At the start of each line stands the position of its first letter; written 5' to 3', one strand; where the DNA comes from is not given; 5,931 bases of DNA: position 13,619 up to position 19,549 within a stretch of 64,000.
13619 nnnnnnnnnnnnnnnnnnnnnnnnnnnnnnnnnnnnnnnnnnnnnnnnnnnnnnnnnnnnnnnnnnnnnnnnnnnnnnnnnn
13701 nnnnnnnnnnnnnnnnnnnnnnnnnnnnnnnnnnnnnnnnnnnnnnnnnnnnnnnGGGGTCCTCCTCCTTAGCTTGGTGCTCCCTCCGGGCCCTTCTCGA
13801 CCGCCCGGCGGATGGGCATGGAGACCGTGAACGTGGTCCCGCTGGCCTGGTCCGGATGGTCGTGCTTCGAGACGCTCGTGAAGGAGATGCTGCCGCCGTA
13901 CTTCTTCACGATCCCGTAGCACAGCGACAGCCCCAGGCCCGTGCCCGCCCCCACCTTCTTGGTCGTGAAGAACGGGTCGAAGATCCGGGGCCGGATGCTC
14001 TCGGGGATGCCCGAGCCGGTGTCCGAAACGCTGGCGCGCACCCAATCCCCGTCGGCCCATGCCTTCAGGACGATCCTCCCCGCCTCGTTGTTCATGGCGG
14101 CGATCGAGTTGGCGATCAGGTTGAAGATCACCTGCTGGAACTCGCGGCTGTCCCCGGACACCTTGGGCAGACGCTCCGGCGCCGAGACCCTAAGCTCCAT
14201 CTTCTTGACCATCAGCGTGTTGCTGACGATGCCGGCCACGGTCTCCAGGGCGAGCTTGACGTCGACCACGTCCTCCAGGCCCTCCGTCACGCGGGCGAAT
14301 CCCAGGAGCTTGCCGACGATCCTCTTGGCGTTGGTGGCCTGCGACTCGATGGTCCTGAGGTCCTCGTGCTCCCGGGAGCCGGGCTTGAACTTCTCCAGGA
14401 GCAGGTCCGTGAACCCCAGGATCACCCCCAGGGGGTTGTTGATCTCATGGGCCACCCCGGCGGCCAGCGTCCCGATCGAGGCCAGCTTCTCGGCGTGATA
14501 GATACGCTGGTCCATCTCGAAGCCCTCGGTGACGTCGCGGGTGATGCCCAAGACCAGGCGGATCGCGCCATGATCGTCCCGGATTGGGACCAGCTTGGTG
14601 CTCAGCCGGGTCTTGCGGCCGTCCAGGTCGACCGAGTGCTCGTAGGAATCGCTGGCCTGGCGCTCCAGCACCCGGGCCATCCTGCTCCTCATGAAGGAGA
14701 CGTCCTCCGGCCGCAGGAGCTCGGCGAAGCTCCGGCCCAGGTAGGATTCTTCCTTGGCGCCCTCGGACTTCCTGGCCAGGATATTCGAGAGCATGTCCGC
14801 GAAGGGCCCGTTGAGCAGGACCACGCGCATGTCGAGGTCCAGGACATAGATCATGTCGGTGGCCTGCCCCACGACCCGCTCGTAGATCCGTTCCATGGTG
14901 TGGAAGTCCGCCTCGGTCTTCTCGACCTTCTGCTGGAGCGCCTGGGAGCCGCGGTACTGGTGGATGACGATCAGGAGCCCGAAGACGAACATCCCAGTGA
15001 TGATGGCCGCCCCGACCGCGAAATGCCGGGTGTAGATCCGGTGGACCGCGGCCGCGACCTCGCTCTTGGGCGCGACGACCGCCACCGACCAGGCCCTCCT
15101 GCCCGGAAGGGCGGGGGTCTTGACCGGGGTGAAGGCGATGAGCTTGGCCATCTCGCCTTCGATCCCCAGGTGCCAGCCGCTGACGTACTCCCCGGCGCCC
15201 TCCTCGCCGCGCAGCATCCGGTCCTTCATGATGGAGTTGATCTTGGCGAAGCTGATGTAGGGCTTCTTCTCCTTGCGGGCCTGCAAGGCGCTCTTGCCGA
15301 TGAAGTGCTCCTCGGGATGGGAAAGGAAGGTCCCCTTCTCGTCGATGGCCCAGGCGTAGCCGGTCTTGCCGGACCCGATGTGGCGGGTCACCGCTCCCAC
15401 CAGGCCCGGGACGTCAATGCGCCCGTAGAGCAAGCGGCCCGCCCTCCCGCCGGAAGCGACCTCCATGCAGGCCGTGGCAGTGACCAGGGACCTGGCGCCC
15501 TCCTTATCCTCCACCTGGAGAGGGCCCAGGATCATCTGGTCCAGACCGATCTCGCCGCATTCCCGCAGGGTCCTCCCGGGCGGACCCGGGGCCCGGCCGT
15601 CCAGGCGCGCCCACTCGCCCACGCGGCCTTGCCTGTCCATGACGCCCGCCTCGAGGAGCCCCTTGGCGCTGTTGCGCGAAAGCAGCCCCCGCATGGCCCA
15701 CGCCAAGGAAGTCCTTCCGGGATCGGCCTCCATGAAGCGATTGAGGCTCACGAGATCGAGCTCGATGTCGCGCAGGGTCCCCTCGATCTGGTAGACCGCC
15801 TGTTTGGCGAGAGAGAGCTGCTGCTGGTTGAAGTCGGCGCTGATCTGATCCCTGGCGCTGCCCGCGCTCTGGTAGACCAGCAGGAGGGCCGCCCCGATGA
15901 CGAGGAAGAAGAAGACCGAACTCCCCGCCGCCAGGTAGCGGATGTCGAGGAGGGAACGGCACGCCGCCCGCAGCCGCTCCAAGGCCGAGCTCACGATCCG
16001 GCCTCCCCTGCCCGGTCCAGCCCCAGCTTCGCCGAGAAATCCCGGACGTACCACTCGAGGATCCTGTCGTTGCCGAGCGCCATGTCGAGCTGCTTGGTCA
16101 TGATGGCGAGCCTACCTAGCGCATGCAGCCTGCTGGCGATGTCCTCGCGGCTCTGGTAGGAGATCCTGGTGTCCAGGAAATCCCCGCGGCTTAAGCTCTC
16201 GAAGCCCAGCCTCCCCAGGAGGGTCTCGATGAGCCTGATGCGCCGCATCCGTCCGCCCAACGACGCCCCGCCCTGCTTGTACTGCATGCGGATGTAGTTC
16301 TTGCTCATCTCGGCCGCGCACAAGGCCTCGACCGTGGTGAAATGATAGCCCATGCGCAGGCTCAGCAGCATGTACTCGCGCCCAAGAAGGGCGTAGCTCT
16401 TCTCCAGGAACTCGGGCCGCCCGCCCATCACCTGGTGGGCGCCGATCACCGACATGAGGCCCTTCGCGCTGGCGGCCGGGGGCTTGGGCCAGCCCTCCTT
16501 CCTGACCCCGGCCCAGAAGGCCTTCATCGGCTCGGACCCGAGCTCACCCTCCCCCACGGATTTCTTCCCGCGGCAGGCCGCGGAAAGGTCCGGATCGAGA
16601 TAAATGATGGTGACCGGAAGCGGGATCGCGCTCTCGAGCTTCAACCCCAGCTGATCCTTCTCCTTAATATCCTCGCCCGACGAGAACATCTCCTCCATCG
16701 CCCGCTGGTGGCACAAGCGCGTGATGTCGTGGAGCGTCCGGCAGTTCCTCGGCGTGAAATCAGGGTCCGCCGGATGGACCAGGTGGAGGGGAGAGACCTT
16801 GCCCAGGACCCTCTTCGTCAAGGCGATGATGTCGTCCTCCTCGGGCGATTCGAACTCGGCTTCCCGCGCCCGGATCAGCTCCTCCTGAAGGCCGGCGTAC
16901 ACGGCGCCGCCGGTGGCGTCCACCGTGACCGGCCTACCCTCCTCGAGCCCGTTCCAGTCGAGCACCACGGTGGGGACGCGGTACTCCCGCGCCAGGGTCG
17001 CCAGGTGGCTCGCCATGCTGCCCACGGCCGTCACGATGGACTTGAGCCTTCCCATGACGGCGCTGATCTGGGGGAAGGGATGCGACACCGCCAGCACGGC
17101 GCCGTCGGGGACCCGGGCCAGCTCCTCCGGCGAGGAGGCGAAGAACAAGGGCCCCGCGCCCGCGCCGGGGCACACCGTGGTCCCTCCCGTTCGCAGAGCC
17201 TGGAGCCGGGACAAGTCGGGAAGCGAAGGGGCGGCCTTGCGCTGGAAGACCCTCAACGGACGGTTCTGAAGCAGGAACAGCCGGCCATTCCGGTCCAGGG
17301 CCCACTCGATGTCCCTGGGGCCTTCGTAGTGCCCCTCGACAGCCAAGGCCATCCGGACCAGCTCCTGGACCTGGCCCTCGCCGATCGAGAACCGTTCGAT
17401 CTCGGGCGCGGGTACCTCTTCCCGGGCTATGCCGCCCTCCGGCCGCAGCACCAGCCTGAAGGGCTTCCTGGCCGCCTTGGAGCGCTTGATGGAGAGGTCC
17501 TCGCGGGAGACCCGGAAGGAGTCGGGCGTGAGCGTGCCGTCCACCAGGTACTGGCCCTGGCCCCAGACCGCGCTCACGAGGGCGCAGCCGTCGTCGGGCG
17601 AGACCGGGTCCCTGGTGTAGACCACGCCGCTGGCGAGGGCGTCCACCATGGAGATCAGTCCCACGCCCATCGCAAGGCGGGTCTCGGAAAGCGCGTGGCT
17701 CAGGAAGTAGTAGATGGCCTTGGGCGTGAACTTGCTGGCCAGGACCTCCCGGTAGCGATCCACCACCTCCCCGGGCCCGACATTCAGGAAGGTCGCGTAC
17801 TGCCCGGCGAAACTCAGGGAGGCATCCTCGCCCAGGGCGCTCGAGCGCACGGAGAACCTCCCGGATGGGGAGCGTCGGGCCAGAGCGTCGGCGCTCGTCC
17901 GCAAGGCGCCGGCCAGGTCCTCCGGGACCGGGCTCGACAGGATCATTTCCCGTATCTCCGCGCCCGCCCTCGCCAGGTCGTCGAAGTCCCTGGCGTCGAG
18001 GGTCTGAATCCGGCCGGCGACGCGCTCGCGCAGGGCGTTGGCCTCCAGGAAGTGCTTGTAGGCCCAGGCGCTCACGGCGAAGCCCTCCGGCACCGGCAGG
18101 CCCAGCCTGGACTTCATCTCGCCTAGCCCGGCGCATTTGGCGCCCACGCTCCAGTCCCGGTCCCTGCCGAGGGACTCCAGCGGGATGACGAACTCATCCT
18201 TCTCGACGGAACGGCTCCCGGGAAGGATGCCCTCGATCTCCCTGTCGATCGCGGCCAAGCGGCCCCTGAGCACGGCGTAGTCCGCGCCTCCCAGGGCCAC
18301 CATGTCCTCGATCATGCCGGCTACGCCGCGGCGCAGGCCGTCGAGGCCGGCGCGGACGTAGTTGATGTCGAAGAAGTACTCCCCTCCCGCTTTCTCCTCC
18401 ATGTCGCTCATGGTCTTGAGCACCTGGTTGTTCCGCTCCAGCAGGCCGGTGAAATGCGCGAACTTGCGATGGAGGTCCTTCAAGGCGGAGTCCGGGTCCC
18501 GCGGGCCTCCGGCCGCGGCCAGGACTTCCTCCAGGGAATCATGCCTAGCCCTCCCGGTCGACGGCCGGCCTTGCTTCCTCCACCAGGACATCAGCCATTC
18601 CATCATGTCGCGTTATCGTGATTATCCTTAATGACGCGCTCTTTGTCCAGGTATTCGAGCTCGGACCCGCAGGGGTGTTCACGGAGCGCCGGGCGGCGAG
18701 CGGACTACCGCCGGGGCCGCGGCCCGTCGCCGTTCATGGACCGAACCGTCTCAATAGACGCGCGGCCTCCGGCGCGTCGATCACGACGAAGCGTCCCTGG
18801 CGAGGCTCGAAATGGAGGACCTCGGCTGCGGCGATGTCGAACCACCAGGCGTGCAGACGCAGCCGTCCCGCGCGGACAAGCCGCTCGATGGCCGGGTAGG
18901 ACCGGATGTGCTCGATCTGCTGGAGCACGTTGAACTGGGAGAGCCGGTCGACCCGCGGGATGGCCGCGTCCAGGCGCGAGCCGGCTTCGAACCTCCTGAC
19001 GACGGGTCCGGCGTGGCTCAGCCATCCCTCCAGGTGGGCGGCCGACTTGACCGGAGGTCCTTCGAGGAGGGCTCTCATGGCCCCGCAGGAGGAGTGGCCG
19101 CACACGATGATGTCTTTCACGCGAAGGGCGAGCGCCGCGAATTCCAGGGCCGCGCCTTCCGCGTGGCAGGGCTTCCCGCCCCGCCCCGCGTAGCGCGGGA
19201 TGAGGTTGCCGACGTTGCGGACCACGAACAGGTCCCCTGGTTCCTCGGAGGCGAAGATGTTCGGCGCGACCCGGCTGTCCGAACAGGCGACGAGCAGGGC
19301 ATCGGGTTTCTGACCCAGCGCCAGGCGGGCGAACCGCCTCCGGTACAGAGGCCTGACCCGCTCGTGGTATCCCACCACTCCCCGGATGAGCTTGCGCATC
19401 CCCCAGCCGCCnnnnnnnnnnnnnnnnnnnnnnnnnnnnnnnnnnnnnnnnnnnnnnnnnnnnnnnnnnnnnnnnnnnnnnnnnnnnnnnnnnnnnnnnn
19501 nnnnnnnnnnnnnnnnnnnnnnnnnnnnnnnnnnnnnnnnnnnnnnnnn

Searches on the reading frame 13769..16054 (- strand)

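Call 19: search_protein_families(library=pfam, proteins=[window:13769-16054:-], max_evalue=0.01)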
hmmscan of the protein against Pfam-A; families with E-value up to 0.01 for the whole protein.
window:13769-16054:- (761 aa): 10 families
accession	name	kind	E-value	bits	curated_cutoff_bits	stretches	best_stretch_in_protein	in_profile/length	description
PF02518.31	HATPase_c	-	9.3e-25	87.7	26.4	1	634-749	1-110/111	Histidine kinase-, DNA gyrase B-, and HSP90-like ATPase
PF08448.16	PAS_4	-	5.8e-15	55.9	23.1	1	397-510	3-107/110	PAS fold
PF00512.31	HisKA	-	8.7e-13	48.6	26.9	1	528-592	3-66/66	His Kinase A (phospho-acceptor) domain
PF02743.24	dCache_1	-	3e-08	33.9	45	1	210-273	147-222/240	Cache domain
PF00989.32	PAS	-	5.5e-08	33.3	22.6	1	391-508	3-113/113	PAS fold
PF13426.13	PAS_9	-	7.1e-06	26.7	27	1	400-510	2-103/103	PAS domain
PF17201.10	Cache_3-Cache_2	-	0.00024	20.9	27.7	1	229-340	201-296/299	Cache 3/Cache 2 fusion domain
PF14501.12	HATPase_c_5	-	0.00099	19.4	22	1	640-727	7-90/102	GHKL domain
PF08269.17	dCache_2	-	0.0018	17.9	26.5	1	228-272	203-244/298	Cache domain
PF17200.10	sCache_2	-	0.0023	18.3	25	1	226-263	48-87/155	Single Cache domain 2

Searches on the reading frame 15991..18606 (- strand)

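Call 8: search_protein_families(library=pfam, proteins=[window:15991-18606:-])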
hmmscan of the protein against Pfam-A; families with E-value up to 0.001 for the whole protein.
window:15991-18606:- (871 aa): 2 families
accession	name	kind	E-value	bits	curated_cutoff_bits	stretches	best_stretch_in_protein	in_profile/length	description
PF01326.24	PPDK_N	-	1.2e-85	288.1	27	1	153-461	3-319/328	Pyruvate phosphate dikinase, AMP/ATP-binding domain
PF00391.29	PEP-utilizers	-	1.8e-10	40.7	23.1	1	500-567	2-72/72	PEP-utilising enzyme, mobile domain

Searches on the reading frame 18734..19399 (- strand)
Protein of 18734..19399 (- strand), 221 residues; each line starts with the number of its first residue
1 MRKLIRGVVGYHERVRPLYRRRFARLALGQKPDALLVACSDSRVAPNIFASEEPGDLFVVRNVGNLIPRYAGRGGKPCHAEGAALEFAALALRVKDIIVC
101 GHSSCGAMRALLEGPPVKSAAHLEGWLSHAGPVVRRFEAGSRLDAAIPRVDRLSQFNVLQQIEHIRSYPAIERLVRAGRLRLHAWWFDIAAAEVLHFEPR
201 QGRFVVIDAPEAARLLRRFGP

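Call 9: search_protein_families(library=pfam, proteins=[window:18734-19399:-])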
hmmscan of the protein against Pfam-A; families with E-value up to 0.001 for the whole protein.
window:18734-19399:- (221 aa): 1 family
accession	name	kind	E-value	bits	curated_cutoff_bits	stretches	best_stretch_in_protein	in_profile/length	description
PF00484.24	Pro_CA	-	5.9e-43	147.3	25.7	1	34-194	1-156/156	Carbonic anhydrase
